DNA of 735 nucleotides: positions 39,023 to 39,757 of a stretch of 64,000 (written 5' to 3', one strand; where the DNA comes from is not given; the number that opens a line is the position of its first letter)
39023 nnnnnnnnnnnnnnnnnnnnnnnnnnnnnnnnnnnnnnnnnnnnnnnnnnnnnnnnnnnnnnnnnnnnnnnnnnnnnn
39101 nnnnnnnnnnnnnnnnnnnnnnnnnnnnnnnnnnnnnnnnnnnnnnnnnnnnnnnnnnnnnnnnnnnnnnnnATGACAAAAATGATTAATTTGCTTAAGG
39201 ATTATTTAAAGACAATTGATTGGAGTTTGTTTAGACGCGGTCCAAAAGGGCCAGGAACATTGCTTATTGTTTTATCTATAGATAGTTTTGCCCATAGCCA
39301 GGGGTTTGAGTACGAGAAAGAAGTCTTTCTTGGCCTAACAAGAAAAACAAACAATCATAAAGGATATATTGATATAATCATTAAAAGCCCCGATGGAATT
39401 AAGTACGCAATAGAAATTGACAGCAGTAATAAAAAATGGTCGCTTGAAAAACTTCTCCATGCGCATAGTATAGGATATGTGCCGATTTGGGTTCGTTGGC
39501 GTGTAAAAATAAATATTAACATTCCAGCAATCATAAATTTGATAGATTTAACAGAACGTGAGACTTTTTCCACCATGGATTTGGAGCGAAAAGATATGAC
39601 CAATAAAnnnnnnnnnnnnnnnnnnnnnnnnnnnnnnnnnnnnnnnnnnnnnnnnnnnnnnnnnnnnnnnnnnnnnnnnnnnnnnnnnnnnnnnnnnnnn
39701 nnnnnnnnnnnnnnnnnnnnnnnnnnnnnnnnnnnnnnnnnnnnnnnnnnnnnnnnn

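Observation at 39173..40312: Unusual three-part RNase HI fusion (PD-(D/E)xK-like N-terminus, RNase HI, CxxC...CxxC ribbon)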

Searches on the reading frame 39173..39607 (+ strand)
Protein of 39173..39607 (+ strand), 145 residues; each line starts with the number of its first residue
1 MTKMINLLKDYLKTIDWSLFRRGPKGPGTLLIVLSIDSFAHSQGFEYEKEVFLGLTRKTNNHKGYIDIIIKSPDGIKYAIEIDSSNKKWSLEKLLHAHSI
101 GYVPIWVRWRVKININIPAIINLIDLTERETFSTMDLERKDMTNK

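Call 8: search_protein_families(library=pfam, proteins=[window:39173-39607:+], max_evalue=10)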
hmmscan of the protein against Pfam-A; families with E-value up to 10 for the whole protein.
seq(145 aa): 0 families

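Call 16: search_protein_representatives(protein=window:39173-39598:+)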
Query: 142 residues. Proteins with E-value up to 0.001 (for the whole library): 155; up to 1e-10: 29; up to 1e-30: 1. The best 150 are listed.
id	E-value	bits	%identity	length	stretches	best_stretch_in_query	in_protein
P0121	1.9e-46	173.6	66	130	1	4-130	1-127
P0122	4.8e-23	97.8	48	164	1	21-129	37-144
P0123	5.7e-22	94.3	37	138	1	5-134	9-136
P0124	2.1e-20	89.2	44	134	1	23-132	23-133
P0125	8.6e-19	84.0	38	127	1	4-129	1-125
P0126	2.9e-18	82.2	41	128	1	28-129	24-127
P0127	6.1e-18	81.2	46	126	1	19-127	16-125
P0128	1.3e-15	73.7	37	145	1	22-129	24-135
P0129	4.9e-15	71.8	40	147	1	25-134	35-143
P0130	1.6e-14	70.1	56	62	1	44-105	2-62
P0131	7.8e-14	67.9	39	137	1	5-132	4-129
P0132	1.2e-13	67.3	40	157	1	10-129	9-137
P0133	2.7e-13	66.2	47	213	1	59-130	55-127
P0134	2.7e-13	66.2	40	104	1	39-129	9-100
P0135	3.2e-13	65.9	40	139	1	3-130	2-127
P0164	1.3e-08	50.9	36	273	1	29-130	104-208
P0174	6.2e-08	48.8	37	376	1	27-128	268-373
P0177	9.9e-08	48.1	57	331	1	77-129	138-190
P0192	3.9e-07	46.2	39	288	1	60-129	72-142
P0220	1.6e-05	40.9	30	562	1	17-126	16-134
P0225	2.8e-05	40.2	41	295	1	60-125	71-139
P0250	1.8e-04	37.5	32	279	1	31-128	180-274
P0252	1.9e-04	37.5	43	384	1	63-126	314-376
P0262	2.8e-04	36.9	33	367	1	29-127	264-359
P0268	4.9e-04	36.1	34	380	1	11-110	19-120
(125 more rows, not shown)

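Call 19: search_protein_families(library=pfam, alignment_id=A1, max_evalue=1)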
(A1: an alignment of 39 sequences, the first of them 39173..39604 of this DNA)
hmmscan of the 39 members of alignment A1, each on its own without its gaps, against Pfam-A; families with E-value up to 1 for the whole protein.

A. member 1, window:39173-39604:+ (144 aa): 0 families

B. families by the number of members that match (of 39 scanned): 25 families
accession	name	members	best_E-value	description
PF13366.12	PDDEXK_3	2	0.018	PD-(D/E)XK nuclease superfamily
PF12784.13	PDDEXK_2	2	0.047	PD-(D/E)XK nuclease family transposase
PF18743.7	AHJR-like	2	0.13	REase_AHJR-like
PF20600.3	ExoX-like_C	1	9.7e-08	Exodeoxyribonuclease X-like C-terminal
PF07750.17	GcrA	1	0.0075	GcrA cell cycle regulator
PF14493.12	HTH_40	1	0.008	Helix-turn-helix domain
PF24726.1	DUF7678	1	0.011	Domain of unknown function (DUF7678)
PF14873.11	BNR_assoc_N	1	0.016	N-terminal domain of BNR-repeat neuraminidase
PF01870.24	Hjc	1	0.019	Archaeal holliday junction resolvase (hjc)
PF08281.18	Sigma70_r4_2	1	0.028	Sigma-70, region 4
PF18741.7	MTES_1575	1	0.029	REase_MTES_1575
PF15190.11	TMEM251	1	0.048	Transmembrane protein 251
PF20717.2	DUF6829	1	0.054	Family of unknown function (DUF6829)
PF04545.22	Sigma70_r4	1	0.068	Sigma-70, region 4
PF16156.12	DUF4864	1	0.076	Domain of unknown function (DUF4864)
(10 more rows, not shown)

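Call 21: search_solved_structures(query=A1, max_evalue=10, show_alignments=3)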
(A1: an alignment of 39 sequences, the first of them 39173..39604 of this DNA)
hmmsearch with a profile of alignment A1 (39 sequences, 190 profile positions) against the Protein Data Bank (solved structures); distinct sequences matched with E-value up to 10: 3.
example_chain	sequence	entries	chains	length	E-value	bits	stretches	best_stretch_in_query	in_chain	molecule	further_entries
9d93_Oa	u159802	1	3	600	0.38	13.6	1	22-71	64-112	Baseplate hub, gp25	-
4ic1_A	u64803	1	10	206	0.43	13.4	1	49-85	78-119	Uncharacterized protein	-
3ub6_A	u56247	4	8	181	0.79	12.6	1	1-77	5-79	chemoreceptor TlpB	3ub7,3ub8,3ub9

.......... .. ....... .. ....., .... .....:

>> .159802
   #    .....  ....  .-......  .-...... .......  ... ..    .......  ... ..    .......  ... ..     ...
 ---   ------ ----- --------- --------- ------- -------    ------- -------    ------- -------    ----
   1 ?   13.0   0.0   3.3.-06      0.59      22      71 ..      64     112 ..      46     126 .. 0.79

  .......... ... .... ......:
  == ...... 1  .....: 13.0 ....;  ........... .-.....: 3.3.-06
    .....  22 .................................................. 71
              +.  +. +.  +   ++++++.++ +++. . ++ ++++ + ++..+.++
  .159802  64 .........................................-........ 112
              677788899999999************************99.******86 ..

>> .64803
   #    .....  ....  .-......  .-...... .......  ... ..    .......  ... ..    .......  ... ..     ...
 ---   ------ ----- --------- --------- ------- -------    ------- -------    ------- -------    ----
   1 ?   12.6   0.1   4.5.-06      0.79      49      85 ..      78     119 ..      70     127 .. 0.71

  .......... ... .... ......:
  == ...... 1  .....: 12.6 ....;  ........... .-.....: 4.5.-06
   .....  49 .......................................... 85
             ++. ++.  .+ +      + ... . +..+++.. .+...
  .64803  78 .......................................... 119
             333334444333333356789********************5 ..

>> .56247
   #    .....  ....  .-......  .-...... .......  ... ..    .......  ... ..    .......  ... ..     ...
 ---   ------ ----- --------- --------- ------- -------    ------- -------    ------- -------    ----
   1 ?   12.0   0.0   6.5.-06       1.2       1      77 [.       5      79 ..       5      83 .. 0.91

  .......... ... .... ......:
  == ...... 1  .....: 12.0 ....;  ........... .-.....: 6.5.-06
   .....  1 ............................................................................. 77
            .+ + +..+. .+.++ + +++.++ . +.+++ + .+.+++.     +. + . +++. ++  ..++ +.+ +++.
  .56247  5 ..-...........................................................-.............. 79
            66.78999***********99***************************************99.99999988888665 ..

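Call 26: find_related_loci(query=A2, collection=genome_contigs, flank=5000)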
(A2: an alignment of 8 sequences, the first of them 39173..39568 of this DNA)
Query A2 (132 aa) in genome_contigs; peptide patterns used: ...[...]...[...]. (x = any residue, [..] = any of these).
89 stretches matched a pattern; 24 encode a relative of the query (tblastn E <= 1e-3); 24 distinct loci.
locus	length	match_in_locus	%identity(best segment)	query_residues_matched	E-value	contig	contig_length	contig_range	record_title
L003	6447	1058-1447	67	1-130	8e-55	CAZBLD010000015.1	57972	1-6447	MAG TPA_asm: uncultured Planctomycetaceae bacterium isolate binchicken_co376_317 genome assembly, contig: NODE_383_lengt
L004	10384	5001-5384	66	3-130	8e-54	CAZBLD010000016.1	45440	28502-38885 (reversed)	MAG TPA_asm: uncultured Planctomycetaceae bacterium isolate binchicken_co376_317 genome assembly, contig: NODE_607_lengt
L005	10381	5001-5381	69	4-130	6e-53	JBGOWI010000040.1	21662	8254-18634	MAG: Phycisphaerae bacterium isolate OBJ_0618_130150_96 k141_455589_length_21662_cov_13.0120, whole genome shotgun seque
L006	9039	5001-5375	68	3-127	5e-51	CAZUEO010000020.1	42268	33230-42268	MAG TPA_asm: uncultured Planctomycetaceae bacterium isolate binchicken_co100_410 genome assembly, contig: NODE_1244_leng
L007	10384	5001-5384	63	3-130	8e-49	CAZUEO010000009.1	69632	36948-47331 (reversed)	MAG TPA_asm: uncultured Planctomycetaceae bacterium isolate binchicken_co100_410 genome assembly, contig: NODE_500_lengt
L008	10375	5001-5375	62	3-126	1e-47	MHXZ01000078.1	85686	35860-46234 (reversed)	MAG: Planctomycetes bacterium GWF2_41_51 gwf2_scaffold_3376, whole genome shotgun sequence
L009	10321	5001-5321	36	24-129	2e-18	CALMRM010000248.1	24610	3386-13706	MAG TPA_asm: uncultured Terriglobus sp. isolate SRR13685166_bin.15_CONCOCT_v1.1_MAG genome assembly, contig: NODE_309_le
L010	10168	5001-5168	55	75-130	3e-17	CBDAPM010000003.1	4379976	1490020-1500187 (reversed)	MAG: Terriglobus sp. isolate 161278d7-0079-45d1-a72d-eadcc03d5bc3 genome assembly, contig: contig_3, whole genome shotgu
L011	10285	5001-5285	34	36-126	7e-16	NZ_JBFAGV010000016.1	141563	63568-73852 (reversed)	Streptomyces sp. NPDC050856 NPDC050856_64_H11.ctg-0016, whole genome shotgun sequence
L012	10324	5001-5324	31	28-132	5e-13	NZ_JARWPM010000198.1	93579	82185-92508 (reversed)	Nocardia carnea strain 740804179 740804179.N.carnea_ctg_0198, whole genome shotgun sequence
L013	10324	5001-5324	31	28-132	5e-13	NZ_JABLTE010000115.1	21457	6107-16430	Nocardia barduliensis strain 335427 NODE_115_length_21457_cov_12.806, whole genome shotgun sequence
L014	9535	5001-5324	31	28-132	5e-13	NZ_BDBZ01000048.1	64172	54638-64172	Nocardia speluncae NBRC 108251, whole genome shotgun sequence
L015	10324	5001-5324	31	28-132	5e-13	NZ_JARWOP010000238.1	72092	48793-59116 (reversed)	Nocardia wallacei strain 760185014 760185014.N.wallacei_ctg_0238, whole genome shotgun sequence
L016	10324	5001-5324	31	28-132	5e-13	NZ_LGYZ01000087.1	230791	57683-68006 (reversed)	Nocardia arizonensis strain W9405 9405_43_4, whole genome shotgun sequence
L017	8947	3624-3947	31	28-132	5e-13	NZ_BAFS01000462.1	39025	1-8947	Nocardia asiatica NBRC 100129, whole genome shotgun sequence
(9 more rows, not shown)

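Call 28: predict_structure(alignment_id=A1)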
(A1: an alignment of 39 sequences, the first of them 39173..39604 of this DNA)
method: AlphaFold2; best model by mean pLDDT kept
length: 144 residues; sequences in the alignment: 39
mean_pLDDT: 92.6   pTM: 0.83
mean pLDDT of the five models: 92.6, 92.2, 91.7, 91.7, 91.5
residues with pLDDT >= 90: 120; 70-90: 12; 50-70: 12; < 50: 0
segments of 3 or more residues with pLDDT < 50: none
pLDDT, mean of each block of 10 residues (from residue 1): 93 92 93 98 98 96 97 98 97 98 97 96 89 62 73
secondary structure, 60 per line:
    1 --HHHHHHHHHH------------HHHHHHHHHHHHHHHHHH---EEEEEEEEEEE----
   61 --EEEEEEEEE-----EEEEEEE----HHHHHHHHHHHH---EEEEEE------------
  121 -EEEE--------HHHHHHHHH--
elements in order: H3-12 H25-42 E46-56 E63-71 E77-83 H88-99 E103-108 E122-125 H134-142

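Call 33: fold_search(model_id=the predicted structure, library=pdb)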
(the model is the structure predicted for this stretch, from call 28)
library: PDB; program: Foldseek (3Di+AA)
matches with E <= 10: 528; with E <= 0.001: 4
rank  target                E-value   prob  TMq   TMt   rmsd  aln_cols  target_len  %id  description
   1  8gy8_A                4.4e-04  1.00  0.40  0.19  11.1       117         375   14  The structure of Bax1 from Pyrococcus furiosus (released 2023-09-27)
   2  6p4o_F                6.5e-04  1.00  0.47  0.16   8.4       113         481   14  Complex of XPB helicase with Bax1 endonuclease from Sulfurisphaera tokodaii at 3.15 Angstroms resolution (released 2020-06-03)
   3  6p4w_D                7.0e-04  1.00  0.41  0.19  10.7       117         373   14  XPB helicase in a complex with truncated Bax1 from Sulfurisphaera tokodaii at 2.96 Angstrom resolution (released 2020-06-03)
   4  6p4w_B                9.7e-04  1.00  0.40  0.19  10.5       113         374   16  XPB helicase in a complex with truncated Bax1 from Sulfurisphaera tokodaii at 2.96 Angstrom resolution (released 2020-06-03)
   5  6p4o_D                1.6e-03  0.99  0.39  0.15  10.2       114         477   16  Complex of XPB helicase with Bax1 endonuclease from Sulfurisphaera tokodaii at 3.15 Angstroms resolution (released 2020-06-03)
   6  6p4f_B                3.4e-03  0.99  0.43  0.19   9.4       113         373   15  Crystal structure of the XPB-Bax1-forked DNA ternary complex (released 2020-06-17)
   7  6p4o_B                5.1e-03  0.98  0.40  0.15  11.4       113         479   15  Complex of XPB helicase with Bax1 endonuclease from Sulfurisphaera tokodaii at 3.15 Angstroms resolution (released 2020-06-03)
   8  9iab_A                9.2e-03  0.38  0.23  0.14  13.4       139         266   14  Structure of the Argonaute-associated Cas4 family protein 1 (ACE1) from Chroococcidiopsis thermalis (CtACE1) (released 2025-04-23)
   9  9iac_A                1.1e-02  0.35  0.26  0.17  15.9       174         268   10  Structure of the Argonaute-associated Cas4 family protein 1 (ACE1) from Microcystis aeruginosa (MaACE1) (released 2025-04-23)
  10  5gke_A                1.3e-02  0.96  0.36  0.24   4.7        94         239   14  Structure of EndoMS-dsDNA1 complex (released 2016-11-02)
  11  4f0p_C                1.6e-02  0.63  0.34  0.15  10.3       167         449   15  MspJI Restriction Endonuclease - P31 Form (released 2012-08-08)
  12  9iac_B                1.6e-02  0.38  0.27  0.17  10.4       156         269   12  Structure of the Argonaute-associated Cas4 family protein 1 (ACE1) from Microcystis aeruginosa (MaACE1) (released 2025-04-23)
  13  4dap                  2.0e-02  0.97  0.39  0.25   4.1       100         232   15  The structure of Escherichia coli SfsA (released 2013-08-14)
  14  9iab_B                2.0e-02  0.33  0.26  0.17  13.4       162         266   15  Structure of the Argonaute-associated Cas4 family protein 1 (ACE1) from Chroococcidiopsis thermalis (CtACE1) (released 2025-04-23)
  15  2vld_B                2.2e-02  0.91  0.36  0.25   4.7        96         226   12  crystal structure of a repair endonuclease from Pyrococcus abyssi (released 2009-05-19)
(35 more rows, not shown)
